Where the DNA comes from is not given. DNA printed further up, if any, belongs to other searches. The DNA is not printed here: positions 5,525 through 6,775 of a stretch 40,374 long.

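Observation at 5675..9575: Four-gene insertion between portal-MuF and the prohead protease, where head modules are normally contiguous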

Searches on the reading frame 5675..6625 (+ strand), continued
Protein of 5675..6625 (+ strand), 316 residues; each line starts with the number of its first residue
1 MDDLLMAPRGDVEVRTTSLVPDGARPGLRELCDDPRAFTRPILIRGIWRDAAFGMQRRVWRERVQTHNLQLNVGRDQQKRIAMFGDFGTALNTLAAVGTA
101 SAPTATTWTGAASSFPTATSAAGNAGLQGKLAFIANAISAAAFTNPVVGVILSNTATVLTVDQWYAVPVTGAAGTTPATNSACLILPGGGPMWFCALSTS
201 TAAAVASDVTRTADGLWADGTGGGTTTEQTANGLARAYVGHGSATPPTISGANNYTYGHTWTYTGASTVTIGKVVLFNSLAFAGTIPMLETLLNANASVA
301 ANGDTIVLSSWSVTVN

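Call 91: search_protein_families(library=pfam, proteins=[L025:6576-7865:+, L035:5001-6242:+, L039:6792-8126:+, L040:7658-8692:+, L041:7533-9002:+, L034:5343-6260:+, L038:4619-5950:+, L033:8198-9106:+, L027:8796-9545:+, L029:7484-8722:+], max_evalue=0.001)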
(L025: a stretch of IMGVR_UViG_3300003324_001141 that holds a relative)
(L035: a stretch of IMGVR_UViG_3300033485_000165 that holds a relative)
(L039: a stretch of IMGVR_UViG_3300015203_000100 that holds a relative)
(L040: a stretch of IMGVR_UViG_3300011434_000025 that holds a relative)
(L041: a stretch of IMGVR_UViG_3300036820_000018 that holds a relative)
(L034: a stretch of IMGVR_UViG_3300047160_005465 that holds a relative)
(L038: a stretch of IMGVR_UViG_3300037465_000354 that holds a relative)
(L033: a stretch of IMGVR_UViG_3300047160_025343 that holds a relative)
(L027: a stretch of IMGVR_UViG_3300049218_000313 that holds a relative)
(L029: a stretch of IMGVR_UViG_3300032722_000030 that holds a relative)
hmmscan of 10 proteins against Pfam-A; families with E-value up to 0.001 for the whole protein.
L025:6576-7865:+ (430 aa): 1 family
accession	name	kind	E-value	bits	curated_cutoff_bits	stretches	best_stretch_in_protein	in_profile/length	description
PF05065.19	Phage_capsid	-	4.2e-41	141.6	24.2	1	182-427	22-278/280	Phage capsid family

L035:5001-6242:+ (414 aa): 1 family
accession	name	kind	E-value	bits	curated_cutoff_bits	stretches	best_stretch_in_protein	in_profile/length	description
PF05065.19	Phage_capsid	-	3.5e-68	230.5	24.2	1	140-410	1-277/280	Phage capsid family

L039:6792-8126:+ (445 aa): 1 family
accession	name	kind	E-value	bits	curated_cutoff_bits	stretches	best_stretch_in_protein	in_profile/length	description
PF05065.19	Phage_capsid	-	2.6e-49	168.6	24.2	1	141-443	1-279/280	Phage capsid family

L040:7658-8692:+ (345 aa): 1 family
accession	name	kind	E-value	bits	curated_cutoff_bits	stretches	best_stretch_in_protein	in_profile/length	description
PF03864.22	Phage_cap_E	-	5e-29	101.8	22.9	1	13-340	4-326/329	Phage major capsid protein E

L041:7533-9002:+ (490 aa): 2 families
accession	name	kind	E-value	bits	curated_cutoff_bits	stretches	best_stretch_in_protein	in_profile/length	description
PF13229.12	Beta_helix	-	2.4e-08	34.2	25.9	1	229-414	4-157/158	Right handed beta helix region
PF05048.19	NosD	-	0.00027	20.9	23.6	0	285-426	52-180/212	Periplasmic copper-binding protein (NosD)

L034:5343-6260:+ (306 aa): 9 families
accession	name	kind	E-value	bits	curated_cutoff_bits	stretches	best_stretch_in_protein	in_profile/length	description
PF01370.27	Epimerase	-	1.7e-40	139.4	20.9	1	4-215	1-231/240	NAD dependent epimerase/dehydratase family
PF16363.11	GDP_Man_Dehyd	-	4.3e-26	92.6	27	2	5-103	1-117/332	GDP-mannose 4,6 dehydratase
PF01073.25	3Beta_HSD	-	1.5e-16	60.7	22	1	5-211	1-231/280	3-beta hydroxysteroid dehydrogenase/isomerase family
PF02719.21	Polysacc_synt_2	-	9.4e-13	48.4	20.2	1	43-264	57-271/293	Polysaccharide biosynthesis protein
PF13460.12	NAD_binding_10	-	4.2e-10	40.2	27.2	1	8-169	1-120/184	NAD(P)H-binding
PF05368.20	NmrA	-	3.8e-09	37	27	1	2-73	3-79/298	NmrA-like family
PF04321.23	RmlD_sub_bind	-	8.6e-09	35.3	27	1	3-109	2-99/287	RmlD substrate binding domain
PF07993.18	NAD_binding_4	-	3.1e-06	27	20.1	0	116-203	173-256/258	Male sterility protein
PF08659.16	KR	-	0.00043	20.7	22.6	0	3-74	2-94/180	KR domain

L038:4619-5950:+ (444 aa): 1 family
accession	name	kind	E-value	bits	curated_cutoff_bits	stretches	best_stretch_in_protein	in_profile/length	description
PF05065.19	Phage_capsid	-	1.8e-15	57.6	24.2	1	172-336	31-194/280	Phage capsid family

L033:8198-9106:+ (303 aa): 0 families

L027:8796-9545:+ (250 aa): 0 families

L029:7484-8722:+ (413 aa): 0 families

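Call 102: search_protein_families(library=pfam, proteins=[L012:10517-12331:+, L020:10756-13440:+, L009:10974-14087:+, L010:4601-5326:+, L016:11203-15729:+, L043:11629-16167:+, L019:7582-10713:+, L038:7217-8530:+, L014:11878-13305:+], max_evalue=0.01)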
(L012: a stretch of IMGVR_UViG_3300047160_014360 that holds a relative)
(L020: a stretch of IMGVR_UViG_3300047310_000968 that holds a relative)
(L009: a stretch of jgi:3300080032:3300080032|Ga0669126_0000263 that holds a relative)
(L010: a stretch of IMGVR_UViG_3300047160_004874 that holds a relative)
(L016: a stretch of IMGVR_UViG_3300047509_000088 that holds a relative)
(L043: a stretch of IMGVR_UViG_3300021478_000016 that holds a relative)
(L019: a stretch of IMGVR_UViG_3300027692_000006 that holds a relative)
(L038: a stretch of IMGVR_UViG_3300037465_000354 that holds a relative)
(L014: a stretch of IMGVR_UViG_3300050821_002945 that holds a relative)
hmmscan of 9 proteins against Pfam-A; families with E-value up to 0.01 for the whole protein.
L012:10517-12331:+ (605 aa): 5 families
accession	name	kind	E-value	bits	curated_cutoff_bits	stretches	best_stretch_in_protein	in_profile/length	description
PF21121.2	Nup49_C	-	0.00058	20.8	28.5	0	299-354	14-69/87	Nucleoporin Nup49 C-terminal helical region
PF01442.23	Apolipoprotein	-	0.00094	19.4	90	0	280-461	9-163/190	Apolipoprotein A1/A4/E domain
PF06009.19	Laminin_II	-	0.0014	19.1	33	0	389-486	4-101/138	Laminin Domain II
PF11762.14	Arabinose_Iso_C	-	0.0073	16.5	25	0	366-395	107-136/144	L-arabinose isomerase C-terminal domain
PF05531.17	NPV_P10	-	0.0099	16.8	29.8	0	387-433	17-66/75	Nucleopolyhedrovirus P10 protein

L020:10756-13440:+ (895 aa): 0 families

L009:10974-14087:+ (1038 aa): 1 family
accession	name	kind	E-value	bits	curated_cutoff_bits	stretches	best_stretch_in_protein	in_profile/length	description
PF13385.13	Laminin_G_3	-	9.1e-15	55.5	27.6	1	448-593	11-148/151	Concanavalin A-like lectin/glucanases superfamily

L010:4601-5326:+ (242 aa): 0 families

L016:11203-15729:+ (1509 aa): 0 families

L043:11629-16167:+ (1513 aa): 1 family
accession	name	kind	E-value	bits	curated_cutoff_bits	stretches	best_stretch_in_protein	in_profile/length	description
PF11254.13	DUF3053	-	8.8e-05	22.6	23.9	0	1158-1281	75-194/219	Protein of unknown function (DUF3053)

L019:7582-10713:+ (1044 aa): 1 family
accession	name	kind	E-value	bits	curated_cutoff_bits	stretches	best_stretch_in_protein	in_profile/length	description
PF11887.13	Mce4_CUP1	-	0.0028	17.8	32.6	0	467-566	59-158/222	Cholesterol uptake porter CUP1 of Mce4, putative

L038:7217-8530:+ (438 aa): 0 families

L014:11878-13305:+ (476 aa): 0 families

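Call 103: find_related_loci(query=A2, collection=genome_contigs, flank=8000)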
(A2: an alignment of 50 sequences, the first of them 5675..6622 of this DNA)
Query A2 (316 aa) in genome_contigs; peptide patterns used: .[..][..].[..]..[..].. (x = any residue, [..] = any of these).
51 stretches matched a pattern; 5 encode a relative of the query (tblastn E <= 1e-3); 5 distinct loci.
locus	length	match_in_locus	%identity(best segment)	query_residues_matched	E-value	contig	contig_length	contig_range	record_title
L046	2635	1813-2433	32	66-315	2e-14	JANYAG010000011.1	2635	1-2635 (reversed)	MAG: Gemmatimonadetes bacterium isolate GL140_5_metabat_188_sub GL140_5_k141_1680183, whole genome shotgun sequence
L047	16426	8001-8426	36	144-308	6e-10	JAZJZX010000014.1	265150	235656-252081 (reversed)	MAG: Chloroflexota bacterium isolate ADI_H2L1_1_122_18_3-bin042_1 ADIH2L11_B042_1_000000000014, whole genome shotgun seq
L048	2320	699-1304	34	47-277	8e-10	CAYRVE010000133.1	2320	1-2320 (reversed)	MAG TPA_asm: uncultured Candidatus Saccharibacteria bacterium isolate binchicken_co54_64 genome assembly, contig: NODE_1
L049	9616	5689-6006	37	117-236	3e-6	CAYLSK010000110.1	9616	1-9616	MAG TPA_asm: uncultured Anaerolineaceae bacterium isolate SRP119689_co1_178 genome assembly, contig: NODE_11006_length_9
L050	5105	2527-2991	32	139-316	4e-5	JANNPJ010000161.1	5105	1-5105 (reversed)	MAG: Kineosporiaceae bacterium isolate SOY_34_metabat_145 SOY_34_k141_4027683, whole genome shotgun sequence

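Call 116: find_encoding_contigs(protein=P0071, flank=10000, max_places=2)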
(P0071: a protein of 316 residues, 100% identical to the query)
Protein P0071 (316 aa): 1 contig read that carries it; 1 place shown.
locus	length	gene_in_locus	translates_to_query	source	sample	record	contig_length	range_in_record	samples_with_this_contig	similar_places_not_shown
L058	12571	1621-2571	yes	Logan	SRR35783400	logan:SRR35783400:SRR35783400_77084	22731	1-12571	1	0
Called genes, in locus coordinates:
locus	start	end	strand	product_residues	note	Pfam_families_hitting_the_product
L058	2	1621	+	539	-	?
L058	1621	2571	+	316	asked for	-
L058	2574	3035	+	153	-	-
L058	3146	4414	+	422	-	-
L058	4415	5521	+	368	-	-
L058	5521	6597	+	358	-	-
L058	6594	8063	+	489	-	PF05065:Phage_capsid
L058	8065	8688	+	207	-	PF00535:Glycos_transf_2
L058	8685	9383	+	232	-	-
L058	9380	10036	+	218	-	-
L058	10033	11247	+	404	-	PF00534:Glycos_transf_1, PF13692:Glyco_trans_1_4, PF20706:GT4-conflict (weak)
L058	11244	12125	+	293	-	-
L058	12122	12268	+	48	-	-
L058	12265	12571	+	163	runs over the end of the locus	-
